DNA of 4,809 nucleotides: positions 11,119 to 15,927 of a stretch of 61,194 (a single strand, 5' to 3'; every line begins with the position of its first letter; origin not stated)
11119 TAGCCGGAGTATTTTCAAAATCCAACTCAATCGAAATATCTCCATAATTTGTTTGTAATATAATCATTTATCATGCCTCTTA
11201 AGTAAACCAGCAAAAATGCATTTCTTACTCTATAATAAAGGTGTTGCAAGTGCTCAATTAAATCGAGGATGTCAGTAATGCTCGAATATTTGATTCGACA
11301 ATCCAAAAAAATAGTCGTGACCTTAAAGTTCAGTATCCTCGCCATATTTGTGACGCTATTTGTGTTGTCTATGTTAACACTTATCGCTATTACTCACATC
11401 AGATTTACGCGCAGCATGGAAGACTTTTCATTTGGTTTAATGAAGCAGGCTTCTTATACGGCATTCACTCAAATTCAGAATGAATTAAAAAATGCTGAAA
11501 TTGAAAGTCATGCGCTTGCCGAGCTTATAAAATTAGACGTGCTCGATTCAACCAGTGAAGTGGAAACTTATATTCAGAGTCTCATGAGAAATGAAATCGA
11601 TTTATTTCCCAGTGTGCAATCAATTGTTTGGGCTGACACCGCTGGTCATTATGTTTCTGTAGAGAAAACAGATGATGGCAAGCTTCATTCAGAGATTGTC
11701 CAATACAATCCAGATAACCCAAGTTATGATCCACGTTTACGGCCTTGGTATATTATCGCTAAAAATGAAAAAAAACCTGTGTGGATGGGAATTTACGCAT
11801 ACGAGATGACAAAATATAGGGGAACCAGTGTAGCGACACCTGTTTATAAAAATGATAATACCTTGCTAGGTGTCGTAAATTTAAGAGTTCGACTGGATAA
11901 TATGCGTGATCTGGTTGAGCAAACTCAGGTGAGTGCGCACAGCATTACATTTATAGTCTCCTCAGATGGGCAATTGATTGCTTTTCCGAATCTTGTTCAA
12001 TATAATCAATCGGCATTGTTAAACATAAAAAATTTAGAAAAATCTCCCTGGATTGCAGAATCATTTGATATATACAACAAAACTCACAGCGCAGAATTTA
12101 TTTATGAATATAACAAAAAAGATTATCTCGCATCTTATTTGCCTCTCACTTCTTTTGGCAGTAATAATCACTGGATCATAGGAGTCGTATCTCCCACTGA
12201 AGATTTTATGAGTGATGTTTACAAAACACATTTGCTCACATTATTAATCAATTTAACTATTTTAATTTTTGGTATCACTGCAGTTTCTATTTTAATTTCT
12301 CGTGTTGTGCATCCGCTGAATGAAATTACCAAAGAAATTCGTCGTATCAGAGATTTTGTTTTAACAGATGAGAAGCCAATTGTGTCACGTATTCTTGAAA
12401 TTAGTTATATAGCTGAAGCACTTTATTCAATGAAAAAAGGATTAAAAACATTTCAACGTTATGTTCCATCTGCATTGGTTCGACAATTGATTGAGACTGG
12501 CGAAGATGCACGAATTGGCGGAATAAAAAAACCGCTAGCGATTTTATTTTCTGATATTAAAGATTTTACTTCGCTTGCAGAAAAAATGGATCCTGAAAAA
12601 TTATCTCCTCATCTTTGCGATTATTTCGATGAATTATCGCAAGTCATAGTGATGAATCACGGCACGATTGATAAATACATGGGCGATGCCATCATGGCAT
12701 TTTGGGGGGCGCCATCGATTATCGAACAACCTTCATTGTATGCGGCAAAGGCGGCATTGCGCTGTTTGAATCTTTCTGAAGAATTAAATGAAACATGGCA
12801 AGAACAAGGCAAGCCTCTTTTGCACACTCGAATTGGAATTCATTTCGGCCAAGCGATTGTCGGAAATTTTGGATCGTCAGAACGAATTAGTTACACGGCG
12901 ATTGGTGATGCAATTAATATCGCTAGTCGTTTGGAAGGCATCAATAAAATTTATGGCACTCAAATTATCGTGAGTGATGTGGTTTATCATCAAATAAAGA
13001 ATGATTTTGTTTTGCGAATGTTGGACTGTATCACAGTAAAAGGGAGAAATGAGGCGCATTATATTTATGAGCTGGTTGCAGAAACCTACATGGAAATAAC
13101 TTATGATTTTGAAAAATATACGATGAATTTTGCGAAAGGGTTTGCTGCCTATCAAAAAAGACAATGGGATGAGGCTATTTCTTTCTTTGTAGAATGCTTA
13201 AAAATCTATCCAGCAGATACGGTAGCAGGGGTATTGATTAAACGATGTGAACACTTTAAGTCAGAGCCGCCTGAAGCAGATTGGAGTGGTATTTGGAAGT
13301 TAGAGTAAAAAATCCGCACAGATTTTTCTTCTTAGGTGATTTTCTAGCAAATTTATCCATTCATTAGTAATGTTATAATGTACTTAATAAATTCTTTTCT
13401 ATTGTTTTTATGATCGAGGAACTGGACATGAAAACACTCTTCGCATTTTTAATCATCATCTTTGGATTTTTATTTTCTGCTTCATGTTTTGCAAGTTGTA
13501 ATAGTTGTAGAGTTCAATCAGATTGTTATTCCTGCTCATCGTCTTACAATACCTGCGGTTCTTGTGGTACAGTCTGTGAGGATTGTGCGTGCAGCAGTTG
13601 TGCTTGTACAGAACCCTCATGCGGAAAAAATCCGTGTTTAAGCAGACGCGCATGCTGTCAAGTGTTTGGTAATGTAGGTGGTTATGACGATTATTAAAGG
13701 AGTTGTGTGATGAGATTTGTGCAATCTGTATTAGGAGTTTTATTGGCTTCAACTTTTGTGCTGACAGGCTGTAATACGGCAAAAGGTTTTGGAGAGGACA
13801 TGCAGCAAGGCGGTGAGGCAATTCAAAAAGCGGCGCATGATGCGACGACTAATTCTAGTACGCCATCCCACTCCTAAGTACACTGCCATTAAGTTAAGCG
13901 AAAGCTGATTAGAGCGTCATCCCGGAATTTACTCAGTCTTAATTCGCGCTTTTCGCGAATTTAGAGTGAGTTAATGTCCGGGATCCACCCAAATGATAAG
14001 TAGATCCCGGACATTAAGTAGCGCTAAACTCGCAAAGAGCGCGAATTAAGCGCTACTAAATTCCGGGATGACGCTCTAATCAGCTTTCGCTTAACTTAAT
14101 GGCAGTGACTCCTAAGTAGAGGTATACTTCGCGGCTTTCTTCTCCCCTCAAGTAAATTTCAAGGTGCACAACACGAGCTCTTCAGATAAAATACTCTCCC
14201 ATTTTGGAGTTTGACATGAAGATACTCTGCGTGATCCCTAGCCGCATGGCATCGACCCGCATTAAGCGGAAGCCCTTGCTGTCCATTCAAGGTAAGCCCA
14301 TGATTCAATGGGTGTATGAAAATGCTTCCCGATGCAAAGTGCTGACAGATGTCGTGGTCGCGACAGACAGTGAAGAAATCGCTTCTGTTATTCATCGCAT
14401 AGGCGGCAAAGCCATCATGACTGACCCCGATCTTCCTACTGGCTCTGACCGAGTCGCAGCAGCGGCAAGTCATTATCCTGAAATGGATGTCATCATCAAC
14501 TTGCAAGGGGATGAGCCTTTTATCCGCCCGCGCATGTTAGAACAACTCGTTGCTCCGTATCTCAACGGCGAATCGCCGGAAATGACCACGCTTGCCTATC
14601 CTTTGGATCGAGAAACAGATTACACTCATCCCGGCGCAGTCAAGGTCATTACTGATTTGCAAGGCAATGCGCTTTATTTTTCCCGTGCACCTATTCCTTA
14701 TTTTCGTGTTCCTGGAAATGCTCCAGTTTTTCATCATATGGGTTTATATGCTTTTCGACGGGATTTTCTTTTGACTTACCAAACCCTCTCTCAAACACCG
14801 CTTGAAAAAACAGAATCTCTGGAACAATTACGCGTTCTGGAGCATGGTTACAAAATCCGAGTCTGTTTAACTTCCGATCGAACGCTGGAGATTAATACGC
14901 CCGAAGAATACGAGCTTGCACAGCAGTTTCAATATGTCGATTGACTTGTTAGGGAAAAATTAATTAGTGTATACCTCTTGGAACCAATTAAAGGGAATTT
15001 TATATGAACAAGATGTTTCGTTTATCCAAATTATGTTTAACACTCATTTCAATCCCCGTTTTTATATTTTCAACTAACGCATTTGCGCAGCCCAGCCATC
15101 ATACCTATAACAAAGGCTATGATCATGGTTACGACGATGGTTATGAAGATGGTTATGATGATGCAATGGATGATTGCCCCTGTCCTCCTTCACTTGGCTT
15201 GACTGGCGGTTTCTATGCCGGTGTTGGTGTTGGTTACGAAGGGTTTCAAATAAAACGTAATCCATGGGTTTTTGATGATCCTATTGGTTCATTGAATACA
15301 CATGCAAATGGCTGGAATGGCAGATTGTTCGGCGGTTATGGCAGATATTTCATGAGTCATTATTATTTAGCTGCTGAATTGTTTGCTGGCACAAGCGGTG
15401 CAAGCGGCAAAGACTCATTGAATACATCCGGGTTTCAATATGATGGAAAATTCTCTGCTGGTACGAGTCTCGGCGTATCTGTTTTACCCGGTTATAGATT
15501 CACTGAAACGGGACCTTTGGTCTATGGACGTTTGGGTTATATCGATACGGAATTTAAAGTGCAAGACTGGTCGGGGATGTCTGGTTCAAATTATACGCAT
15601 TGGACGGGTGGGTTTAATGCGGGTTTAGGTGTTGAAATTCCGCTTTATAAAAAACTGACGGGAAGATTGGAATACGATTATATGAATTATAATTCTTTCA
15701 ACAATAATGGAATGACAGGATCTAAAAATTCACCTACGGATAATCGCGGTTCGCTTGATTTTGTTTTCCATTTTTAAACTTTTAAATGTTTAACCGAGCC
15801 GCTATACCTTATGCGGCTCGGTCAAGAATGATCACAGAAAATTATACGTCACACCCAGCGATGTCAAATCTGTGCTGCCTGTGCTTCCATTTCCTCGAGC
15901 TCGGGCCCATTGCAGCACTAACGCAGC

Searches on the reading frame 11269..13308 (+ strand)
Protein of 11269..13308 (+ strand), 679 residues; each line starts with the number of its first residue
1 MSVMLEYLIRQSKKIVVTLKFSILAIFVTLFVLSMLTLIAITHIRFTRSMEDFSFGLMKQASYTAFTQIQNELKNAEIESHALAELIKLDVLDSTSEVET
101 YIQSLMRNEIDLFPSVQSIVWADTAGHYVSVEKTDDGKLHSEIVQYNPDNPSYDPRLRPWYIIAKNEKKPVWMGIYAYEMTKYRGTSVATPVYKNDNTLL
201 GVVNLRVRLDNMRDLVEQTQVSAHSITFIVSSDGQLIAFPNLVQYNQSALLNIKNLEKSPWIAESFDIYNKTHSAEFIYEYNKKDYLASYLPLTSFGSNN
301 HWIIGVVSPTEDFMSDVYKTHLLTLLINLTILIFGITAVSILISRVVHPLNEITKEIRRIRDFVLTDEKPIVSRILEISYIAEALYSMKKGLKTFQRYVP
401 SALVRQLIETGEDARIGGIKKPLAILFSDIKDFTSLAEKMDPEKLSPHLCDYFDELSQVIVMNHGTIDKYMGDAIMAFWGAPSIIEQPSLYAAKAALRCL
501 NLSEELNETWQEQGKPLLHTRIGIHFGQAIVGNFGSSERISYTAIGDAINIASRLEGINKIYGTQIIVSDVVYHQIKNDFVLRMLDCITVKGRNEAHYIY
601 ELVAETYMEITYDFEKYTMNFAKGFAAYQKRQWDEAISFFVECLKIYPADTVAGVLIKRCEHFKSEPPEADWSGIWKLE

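Call 3: search_protein_families(library=pfam, proteins=[window:11269-13308:+])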
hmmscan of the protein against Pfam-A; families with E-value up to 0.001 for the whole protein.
window:11269-13308:+ (679 aa): 4 families
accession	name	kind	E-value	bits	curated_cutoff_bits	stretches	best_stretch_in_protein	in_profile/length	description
PF02743.24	dCache_1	-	1.2e-23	84.4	45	1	67-307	20-240/240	Cache domain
PF00211.25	Guanylate_cyc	-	4.7e-19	69.1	21.9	1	422-596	8-176/183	Adenylate and Guanylate cyclase catalytic domain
PF22673.2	MCP-like_PDC_1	-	2.7e-07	31.4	27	1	141-213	41-112/113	Methyl-accepting chemotaxis protein-like, first PDC sensor domain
PF07719.23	TPR_2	-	0.00028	21.2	27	1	621-649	5-33/34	Tetratricopeptide repeat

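Call 4: search_protein_families(library=ncbifam, proteins=[window:11269-13308:+])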
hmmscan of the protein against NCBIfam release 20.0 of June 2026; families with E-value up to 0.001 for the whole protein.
window:11269-13308:+ (679 aa): 3 families
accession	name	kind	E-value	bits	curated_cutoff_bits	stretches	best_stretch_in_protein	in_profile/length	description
NF052458.1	PhdiestGepA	equivalog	2.7e-22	78.8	1200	1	16-396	5-418/840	phosphodiesterase GepA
NF050802.1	AspChtxCcaA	equivalog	3.2e-08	32.4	1300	1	179-347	189-354/700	aspartate chemotaxis receptor CcaA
TIGR03903.1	TOMM_kin_cyc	equivalog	1.5e-06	26.3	705.75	1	439-586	308-446/1267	TOMM system kinase/cyclase fusion protein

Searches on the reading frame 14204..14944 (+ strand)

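Call 104: search_protein_families(library=pfam, proteins=[window:14204-14944:+], max_evalue=0.00001)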
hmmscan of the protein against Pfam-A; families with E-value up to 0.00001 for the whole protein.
window:14204-14944:+ (246 aa): 2 families
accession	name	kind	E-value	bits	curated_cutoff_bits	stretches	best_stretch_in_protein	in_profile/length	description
PF02348.25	CTP_transf_3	-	8.1e-58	196.2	22.6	1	9-218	2-217/217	Cytidylyltransferase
PF12804.13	NTP_transf_3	-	4e-11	43.8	27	1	13-120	10-112/160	MobA-like NTP transferase domain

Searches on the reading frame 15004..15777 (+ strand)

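Call 104: search_protein_families(library=pfam, proteins=[window:15004-15777:+], max_evalue=0.00001)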
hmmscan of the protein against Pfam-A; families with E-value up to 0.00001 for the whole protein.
window:15004-15777:+ (257 aa): 1 family
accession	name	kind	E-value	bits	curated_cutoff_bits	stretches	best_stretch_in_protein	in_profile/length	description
PF13505.12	OMP_b-brl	-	3e-09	37.7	28.7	1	68-236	20-166/175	Outer membrane protein beta-barrel domain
